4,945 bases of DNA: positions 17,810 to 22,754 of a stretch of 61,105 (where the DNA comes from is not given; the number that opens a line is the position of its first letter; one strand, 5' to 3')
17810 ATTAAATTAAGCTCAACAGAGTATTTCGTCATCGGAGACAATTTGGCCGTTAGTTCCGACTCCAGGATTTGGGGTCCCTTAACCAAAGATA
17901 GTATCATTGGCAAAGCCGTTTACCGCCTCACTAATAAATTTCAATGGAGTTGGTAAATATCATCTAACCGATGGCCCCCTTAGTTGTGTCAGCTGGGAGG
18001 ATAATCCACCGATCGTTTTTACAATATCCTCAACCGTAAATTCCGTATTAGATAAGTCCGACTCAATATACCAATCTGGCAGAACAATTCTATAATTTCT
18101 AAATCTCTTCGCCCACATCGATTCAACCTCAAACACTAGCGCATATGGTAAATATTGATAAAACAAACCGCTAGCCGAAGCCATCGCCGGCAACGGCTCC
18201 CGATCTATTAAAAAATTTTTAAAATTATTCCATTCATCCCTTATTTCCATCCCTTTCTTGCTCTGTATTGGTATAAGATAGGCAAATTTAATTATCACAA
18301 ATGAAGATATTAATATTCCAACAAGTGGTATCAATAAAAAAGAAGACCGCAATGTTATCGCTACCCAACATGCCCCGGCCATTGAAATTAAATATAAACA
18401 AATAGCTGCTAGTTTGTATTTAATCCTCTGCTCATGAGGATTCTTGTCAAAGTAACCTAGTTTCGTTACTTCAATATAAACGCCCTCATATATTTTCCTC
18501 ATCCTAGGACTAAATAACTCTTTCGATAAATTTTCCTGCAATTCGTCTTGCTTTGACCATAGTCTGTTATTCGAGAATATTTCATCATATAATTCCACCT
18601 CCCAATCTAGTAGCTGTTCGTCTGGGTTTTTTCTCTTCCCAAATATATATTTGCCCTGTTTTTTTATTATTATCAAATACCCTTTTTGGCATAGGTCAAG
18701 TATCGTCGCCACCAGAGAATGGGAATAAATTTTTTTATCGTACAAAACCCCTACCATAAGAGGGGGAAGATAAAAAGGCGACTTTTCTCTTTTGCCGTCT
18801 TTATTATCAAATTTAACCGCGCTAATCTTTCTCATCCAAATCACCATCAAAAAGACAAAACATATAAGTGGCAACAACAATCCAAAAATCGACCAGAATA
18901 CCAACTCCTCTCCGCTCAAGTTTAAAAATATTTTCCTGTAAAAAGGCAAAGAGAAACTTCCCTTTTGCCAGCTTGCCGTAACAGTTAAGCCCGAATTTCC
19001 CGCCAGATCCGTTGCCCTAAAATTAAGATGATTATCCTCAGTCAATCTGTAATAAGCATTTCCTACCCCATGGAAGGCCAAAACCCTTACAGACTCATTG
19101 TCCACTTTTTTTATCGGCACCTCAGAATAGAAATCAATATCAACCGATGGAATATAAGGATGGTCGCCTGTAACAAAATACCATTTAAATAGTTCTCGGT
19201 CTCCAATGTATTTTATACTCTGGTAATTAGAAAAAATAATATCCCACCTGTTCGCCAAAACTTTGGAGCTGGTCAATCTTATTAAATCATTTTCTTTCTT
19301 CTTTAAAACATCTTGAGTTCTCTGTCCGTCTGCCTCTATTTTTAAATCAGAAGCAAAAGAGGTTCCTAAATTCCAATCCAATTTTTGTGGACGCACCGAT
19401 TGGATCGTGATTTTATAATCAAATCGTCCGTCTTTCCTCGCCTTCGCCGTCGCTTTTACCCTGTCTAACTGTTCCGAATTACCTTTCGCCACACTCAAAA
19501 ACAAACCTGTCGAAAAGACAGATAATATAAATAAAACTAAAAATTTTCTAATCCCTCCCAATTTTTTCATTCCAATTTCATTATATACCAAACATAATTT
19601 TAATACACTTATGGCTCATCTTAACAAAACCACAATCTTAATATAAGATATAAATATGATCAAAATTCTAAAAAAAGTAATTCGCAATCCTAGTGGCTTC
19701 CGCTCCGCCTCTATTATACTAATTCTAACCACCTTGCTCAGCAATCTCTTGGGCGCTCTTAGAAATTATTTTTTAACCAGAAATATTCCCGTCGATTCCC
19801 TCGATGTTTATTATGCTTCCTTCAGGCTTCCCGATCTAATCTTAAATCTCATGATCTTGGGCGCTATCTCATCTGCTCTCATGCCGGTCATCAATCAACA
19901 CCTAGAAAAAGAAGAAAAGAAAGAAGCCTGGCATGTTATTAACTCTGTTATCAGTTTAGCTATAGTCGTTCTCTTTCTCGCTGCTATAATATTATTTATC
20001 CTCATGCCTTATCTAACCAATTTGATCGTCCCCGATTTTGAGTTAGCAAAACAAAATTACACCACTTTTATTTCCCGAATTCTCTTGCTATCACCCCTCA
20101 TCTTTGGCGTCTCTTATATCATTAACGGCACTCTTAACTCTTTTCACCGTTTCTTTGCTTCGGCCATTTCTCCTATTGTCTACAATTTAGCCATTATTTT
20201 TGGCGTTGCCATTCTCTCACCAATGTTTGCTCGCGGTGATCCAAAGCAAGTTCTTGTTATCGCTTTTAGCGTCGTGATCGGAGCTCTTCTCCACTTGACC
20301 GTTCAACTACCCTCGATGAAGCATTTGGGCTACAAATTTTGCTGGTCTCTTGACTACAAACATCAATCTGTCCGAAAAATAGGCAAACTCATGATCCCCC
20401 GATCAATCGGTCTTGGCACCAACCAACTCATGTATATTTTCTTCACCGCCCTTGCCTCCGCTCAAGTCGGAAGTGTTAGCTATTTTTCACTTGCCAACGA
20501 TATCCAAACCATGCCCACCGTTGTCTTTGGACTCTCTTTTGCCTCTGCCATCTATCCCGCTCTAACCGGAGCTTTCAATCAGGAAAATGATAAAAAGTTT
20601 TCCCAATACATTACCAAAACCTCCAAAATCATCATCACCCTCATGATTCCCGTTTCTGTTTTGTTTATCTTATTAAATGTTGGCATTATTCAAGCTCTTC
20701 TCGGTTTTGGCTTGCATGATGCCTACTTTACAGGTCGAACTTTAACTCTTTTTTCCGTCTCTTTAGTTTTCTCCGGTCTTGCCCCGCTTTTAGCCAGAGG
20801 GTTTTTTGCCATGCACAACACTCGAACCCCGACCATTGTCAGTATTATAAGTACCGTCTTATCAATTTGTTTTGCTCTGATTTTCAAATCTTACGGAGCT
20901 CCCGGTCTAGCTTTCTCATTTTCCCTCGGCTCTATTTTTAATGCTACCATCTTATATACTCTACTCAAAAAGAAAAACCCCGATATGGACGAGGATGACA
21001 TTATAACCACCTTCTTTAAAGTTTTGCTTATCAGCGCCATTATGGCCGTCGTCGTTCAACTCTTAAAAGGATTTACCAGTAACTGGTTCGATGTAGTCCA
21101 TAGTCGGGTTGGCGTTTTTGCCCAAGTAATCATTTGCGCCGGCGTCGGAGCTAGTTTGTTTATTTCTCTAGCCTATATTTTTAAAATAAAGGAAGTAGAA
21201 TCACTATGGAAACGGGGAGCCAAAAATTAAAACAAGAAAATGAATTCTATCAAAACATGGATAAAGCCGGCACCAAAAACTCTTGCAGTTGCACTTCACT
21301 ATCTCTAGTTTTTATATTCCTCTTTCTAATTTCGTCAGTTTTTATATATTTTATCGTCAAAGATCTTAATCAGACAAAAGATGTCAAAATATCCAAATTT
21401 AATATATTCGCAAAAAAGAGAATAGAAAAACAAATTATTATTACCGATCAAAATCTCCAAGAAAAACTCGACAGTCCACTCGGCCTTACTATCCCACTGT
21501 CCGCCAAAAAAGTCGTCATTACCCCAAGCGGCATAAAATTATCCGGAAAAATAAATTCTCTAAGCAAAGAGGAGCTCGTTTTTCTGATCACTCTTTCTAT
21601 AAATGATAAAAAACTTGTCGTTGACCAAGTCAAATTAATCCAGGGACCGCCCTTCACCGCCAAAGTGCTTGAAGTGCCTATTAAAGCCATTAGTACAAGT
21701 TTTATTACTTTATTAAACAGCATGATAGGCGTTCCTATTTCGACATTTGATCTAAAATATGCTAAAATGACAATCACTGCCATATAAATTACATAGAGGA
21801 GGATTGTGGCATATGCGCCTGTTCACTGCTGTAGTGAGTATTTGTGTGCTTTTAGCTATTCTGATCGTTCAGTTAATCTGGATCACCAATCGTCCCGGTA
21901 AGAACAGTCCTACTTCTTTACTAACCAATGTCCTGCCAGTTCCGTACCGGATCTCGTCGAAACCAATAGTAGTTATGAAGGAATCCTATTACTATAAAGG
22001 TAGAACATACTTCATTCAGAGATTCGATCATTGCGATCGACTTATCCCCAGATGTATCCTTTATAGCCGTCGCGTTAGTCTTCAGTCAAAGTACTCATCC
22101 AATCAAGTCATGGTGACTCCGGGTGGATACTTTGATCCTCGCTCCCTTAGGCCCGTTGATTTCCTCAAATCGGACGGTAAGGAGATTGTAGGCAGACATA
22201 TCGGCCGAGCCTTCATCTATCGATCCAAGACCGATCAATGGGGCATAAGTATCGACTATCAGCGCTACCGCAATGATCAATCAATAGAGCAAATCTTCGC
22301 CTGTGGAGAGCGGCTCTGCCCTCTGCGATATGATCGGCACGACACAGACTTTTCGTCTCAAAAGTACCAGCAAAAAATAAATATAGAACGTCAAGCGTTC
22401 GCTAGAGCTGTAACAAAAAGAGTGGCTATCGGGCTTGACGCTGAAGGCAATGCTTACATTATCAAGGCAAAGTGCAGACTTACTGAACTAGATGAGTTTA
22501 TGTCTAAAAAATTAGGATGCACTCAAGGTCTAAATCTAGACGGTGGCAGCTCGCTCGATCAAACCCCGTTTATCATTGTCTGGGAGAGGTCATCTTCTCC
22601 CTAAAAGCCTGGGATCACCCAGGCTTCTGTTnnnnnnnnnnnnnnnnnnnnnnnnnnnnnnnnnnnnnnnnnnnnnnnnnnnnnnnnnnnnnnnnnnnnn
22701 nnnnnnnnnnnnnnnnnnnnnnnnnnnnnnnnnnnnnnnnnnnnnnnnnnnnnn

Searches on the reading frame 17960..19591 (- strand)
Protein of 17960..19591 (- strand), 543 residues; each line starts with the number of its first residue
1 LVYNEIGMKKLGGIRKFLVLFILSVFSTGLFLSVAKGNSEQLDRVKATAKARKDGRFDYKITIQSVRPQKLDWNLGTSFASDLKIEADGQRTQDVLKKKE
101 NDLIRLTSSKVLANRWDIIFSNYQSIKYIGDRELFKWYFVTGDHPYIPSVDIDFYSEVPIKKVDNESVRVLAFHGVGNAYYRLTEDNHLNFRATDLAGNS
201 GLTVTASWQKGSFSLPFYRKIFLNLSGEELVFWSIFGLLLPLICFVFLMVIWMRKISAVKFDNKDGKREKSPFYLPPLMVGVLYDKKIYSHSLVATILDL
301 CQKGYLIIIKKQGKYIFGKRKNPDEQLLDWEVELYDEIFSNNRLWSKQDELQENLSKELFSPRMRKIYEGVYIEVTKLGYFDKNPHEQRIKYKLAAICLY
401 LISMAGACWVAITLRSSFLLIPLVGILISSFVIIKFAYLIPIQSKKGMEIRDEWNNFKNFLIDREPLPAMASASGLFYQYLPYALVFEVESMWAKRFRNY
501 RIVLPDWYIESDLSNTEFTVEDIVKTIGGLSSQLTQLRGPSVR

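Call 68: search_protein_families(library=pfam, proteins=[window:17960-19591:-], max_evalue=0.00001)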
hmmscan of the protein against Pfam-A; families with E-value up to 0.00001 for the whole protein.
window:17960-19591:- (543 aa): 1 family
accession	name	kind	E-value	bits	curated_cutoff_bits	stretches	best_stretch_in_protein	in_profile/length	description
PF20990.2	DUF2207_C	-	2.9e-34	119.3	33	1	272-497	9-247/247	Predicted membrane protein (DUF2207) C-terminal domain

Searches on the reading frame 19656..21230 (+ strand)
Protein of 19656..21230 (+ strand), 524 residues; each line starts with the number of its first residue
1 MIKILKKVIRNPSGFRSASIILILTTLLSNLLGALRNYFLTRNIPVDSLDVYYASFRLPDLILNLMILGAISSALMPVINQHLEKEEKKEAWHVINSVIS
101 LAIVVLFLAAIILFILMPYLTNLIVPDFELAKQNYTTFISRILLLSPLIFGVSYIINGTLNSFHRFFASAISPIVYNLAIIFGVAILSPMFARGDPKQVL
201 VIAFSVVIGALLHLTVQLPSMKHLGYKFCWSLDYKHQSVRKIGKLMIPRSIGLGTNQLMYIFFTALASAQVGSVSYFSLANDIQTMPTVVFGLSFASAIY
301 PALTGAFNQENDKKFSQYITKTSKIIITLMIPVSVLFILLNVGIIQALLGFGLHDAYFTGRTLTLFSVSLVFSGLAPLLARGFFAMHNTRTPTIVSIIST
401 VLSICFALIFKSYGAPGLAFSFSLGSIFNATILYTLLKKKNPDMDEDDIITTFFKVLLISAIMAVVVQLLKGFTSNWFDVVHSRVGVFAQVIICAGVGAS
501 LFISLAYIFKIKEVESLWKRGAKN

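Call 68: search_protein_families(library=pfam, proteins=[window:19656-21230:+], max_evalue=0.00001)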
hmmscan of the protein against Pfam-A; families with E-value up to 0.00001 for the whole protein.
window:19656-21230:+ (524 aa): 2 families
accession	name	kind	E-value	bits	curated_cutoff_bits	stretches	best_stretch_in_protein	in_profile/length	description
PF03023.19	MurJ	-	1.9e-75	254.6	27.4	1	49-480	11-443/451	Lipid II flippase MurJ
PF01554.23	MatE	-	9e-09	35.7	24.9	1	273-408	27-160/161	MatE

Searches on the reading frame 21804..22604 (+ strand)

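Call 68: search_protein_families(library=pfam, proteins=[window:21804-22604:+], max_evalue=0.00001)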
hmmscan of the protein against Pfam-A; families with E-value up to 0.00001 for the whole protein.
window:21804-22604:+ (266 aa): 1 family
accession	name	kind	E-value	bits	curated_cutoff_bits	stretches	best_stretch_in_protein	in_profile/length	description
PF09992.14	NAGPA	-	3.7e-10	40.7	25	1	100-250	2-141/169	Phosphodiester glycosidase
